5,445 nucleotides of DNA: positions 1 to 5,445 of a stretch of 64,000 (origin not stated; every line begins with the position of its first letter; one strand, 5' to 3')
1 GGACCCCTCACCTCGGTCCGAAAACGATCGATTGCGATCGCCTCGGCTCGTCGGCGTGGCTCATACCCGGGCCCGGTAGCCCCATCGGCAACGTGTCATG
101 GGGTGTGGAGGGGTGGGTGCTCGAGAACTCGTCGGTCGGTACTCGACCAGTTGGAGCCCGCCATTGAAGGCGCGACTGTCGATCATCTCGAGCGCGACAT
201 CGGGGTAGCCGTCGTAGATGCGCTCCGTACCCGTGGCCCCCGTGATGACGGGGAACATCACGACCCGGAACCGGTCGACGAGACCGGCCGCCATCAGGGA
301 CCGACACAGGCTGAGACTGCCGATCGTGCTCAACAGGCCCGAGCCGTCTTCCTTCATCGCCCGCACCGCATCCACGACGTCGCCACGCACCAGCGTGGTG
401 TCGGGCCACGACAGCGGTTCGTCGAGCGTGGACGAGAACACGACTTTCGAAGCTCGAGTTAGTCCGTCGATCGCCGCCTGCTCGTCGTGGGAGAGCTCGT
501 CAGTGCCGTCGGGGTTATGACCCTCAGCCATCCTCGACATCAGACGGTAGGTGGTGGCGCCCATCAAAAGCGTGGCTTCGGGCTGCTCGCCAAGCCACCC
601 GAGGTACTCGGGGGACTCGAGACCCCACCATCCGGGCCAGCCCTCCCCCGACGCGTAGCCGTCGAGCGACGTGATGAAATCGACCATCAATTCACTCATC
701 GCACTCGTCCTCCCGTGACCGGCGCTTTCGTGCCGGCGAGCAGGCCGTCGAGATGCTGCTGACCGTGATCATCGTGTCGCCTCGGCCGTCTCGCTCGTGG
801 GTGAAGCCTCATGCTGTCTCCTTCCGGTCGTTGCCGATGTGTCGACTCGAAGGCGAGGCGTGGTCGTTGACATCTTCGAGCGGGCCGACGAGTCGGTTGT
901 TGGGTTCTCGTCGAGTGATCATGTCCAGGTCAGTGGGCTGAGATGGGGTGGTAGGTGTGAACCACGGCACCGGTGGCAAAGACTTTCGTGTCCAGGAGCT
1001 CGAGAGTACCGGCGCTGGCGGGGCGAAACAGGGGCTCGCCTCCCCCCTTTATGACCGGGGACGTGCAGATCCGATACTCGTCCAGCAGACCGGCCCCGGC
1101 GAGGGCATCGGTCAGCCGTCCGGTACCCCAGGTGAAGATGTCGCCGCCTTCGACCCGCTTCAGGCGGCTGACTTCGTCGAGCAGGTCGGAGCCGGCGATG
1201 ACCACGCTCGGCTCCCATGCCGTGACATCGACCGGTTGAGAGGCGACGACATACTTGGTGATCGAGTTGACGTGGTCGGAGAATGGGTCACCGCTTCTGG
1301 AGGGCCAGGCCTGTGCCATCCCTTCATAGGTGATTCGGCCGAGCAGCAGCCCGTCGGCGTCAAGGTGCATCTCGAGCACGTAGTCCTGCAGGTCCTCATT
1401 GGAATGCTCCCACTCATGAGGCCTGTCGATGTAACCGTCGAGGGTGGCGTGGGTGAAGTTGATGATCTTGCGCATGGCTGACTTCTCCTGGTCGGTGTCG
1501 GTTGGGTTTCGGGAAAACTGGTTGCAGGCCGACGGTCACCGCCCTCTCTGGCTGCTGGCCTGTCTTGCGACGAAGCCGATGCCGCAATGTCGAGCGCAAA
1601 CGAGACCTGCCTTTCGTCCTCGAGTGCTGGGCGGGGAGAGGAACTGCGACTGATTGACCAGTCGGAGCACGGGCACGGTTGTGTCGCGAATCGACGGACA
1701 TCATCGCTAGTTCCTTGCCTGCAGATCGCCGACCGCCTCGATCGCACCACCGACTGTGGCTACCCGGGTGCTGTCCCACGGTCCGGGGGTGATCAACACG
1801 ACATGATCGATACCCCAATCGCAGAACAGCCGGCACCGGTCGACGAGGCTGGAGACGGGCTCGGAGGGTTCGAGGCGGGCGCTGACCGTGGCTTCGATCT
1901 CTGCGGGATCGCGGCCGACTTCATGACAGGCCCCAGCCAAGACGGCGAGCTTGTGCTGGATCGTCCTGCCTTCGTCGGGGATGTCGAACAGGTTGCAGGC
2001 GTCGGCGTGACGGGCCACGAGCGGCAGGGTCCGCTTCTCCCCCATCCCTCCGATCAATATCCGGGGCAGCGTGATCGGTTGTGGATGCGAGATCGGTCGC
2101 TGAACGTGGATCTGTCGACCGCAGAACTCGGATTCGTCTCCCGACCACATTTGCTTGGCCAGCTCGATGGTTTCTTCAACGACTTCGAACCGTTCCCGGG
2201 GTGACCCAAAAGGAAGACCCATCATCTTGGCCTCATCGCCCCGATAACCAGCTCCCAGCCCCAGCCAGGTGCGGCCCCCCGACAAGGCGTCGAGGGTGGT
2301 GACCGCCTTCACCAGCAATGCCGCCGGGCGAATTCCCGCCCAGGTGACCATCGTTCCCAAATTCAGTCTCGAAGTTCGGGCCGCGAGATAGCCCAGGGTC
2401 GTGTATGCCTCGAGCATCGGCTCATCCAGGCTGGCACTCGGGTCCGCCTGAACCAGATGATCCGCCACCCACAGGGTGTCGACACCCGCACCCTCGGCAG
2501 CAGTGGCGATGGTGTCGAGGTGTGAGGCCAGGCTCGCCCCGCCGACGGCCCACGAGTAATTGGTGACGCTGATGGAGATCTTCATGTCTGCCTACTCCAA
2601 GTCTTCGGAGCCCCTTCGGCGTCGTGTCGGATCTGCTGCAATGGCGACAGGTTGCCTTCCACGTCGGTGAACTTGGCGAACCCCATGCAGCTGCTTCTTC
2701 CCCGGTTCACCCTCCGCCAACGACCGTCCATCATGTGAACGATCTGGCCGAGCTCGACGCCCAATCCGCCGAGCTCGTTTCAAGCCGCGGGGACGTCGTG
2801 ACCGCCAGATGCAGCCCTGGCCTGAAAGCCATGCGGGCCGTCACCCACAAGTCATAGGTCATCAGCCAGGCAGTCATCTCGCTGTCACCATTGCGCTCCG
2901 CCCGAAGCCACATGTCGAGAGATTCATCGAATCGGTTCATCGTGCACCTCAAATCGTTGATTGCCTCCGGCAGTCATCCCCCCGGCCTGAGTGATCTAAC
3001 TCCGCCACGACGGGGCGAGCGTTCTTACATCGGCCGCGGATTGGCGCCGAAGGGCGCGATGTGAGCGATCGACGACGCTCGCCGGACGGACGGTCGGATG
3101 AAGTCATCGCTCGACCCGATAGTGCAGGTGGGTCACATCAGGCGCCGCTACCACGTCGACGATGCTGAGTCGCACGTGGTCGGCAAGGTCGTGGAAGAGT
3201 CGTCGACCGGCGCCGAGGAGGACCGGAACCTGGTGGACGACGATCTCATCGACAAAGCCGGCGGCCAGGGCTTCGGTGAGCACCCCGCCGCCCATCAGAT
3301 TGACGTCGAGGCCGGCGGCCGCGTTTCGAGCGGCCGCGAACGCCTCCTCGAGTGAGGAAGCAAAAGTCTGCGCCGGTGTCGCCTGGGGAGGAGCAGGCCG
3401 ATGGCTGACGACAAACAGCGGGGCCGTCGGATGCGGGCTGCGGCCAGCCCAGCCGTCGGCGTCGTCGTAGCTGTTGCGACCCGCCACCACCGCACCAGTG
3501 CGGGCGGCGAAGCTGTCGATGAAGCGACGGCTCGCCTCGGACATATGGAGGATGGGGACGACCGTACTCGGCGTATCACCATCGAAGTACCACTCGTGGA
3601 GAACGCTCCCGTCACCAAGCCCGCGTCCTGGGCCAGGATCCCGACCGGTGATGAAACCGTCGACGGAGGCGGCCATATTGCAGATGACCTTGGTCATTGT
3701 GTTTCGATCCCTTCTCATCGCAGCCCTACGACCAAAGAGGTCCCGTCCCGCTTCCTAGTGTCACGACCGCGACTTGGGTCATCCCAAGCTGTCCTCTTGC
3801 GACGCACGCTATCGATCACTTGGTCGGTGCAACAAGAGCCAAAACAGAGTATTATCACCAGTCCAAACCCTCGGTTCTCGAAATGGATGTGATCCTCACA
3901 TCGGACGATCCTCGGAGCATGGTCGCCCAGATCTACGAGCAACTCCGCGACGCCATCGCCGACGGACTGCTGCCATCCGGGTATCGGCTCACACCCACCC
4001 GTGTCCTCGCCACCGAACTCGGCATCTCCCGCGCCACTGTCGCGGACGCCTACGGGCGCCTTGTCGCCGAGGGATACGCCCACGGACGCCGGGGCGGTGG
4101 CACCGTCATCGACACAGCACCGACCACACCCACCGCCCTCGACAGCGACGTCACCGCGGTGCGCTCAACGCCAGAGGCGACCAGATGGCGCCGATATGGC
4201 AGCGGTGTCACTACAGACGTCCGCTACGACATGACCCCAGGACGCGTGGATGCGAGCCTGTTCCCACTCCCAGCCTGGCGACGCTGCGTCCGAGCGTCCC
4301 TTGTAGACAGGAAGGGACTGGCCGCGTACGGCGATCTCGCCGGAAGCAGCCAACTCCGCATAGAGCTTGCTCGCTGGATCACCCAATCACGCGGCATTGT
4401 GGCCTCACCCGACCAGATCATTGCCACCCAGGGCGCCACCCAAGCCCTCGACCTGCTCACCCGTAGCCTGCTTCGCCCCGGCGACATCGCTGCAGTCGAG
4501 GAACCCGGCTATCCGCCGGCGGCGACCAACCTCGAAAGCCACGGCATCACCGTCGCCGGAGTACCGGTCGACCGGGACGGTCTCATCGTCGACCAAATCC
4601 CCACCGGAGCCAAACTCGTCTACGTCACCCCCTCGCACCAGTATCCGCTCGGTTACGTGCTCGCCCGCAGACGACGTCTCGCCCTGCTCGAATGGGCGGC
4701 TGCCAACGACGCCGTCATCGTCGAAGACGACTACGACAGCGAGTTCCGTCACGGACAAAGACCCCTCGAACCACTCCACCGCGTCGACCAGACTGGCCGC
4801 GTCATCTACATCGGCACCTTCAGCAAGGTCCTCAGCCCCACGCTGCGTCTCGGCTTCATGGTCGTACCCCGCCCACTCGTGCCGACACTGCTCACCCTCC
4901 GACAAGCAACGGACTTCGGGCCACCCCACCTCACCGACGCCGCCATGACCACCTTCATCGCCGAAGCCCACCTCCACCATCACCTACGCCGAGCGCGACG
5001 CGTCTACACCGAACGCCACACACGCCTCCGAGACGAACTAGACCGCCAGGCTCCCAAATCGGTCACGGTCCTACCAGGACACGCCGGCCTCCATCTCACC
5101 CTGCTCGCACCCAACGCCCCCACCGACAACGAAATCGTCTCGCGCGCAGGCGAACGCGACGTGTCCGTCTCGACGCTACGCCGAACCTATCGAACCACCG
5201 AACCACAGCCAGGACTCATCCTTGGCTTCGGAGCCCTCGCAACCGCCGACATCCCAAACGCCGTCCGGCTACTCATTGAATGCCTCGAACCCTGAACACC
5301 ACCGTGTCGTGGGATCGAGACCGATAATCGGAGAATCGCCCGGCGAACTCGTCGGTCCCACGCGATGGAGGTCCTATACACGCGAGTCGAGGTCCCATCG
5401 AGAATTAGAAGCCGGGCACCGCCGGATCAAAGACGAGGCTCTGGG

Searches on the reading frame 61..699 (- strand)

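Call 91: search_protein_families(library=pfam, proteins=[window:61-699:-], max_evalue=0.00001)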
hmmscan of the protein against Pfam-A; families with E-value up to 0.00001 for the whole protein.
window:61-699:- (212 aa): 1 family
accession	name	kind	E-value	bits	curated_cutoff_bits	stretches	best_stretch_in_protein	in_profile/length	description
PF01872.23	RibD_C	-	1.3e-20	74.5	24.1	1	4-183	3-196/197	RibD C-terminal domain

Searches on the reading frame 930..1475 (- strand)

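Call 91: search_protein_families(library=pfam, proteins=[window:930-1475:-], max_evalue=0.00001)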
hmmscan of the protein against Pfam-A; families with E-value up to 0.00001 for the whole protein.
window:930-1475:- (181 aa): 1 family
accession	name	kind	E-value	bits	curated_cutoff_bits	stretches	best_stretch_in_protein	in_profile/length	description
PF01872.23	RibD_C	-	2.1e-16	60.8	24.1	1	2-171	1-194/197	RibD C-terminal domain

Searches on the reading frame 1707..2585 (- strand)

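Call 91: search_protein_families(library=pfam, proteins=[window:1707-2585:-], max_evalue=0.00001)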
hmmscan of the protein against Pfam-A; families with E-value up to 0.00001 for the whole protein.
window:1707-2585:- (292 aa): 1 family
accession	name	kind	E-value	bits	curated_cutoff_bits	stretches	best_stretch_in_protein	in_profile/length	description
PF00296.26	Bac_luciferase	-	6.9e-40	137.8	27.9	1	17-238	17-228/314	Luciferase-like monooxygenase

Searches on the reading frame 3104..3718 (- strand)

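Call 91: search_protein_families(library=pfam, proteins=[window:3104-3718:-], max_evalue=0.00001)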
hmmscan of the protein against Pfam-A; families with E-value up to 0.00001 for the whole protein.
window:3104-3718:- (204 aa): 1 family
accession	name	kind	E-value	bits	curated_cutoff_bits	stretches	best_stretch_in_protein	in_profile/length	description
PF01872.23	RibD_C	-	1.9e-12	47.8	24.1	1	10-192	2-191/197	RibD C-terminal domain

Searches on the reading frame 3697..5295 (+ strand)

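Call 91: search_protein_families(library=pfam, proteins=[window:3697-5295:+], max_evalue=0.00001)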
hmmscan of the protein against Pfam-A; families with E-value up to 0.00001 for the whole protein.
window:3697-5295:+ (532 aa): 2 families
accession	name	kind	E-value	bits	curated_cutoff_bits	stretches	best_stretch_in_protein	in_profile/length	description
PF00155.27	Aminotran_1_2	-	2.7e-21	76.6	19.7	1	188-478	17-316/361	Aminotransferase class I and II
PF00392.27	GntR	-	8.6e-13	48.2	27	1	77-138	3-64/64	Bacterial regulatory proteins, gntR family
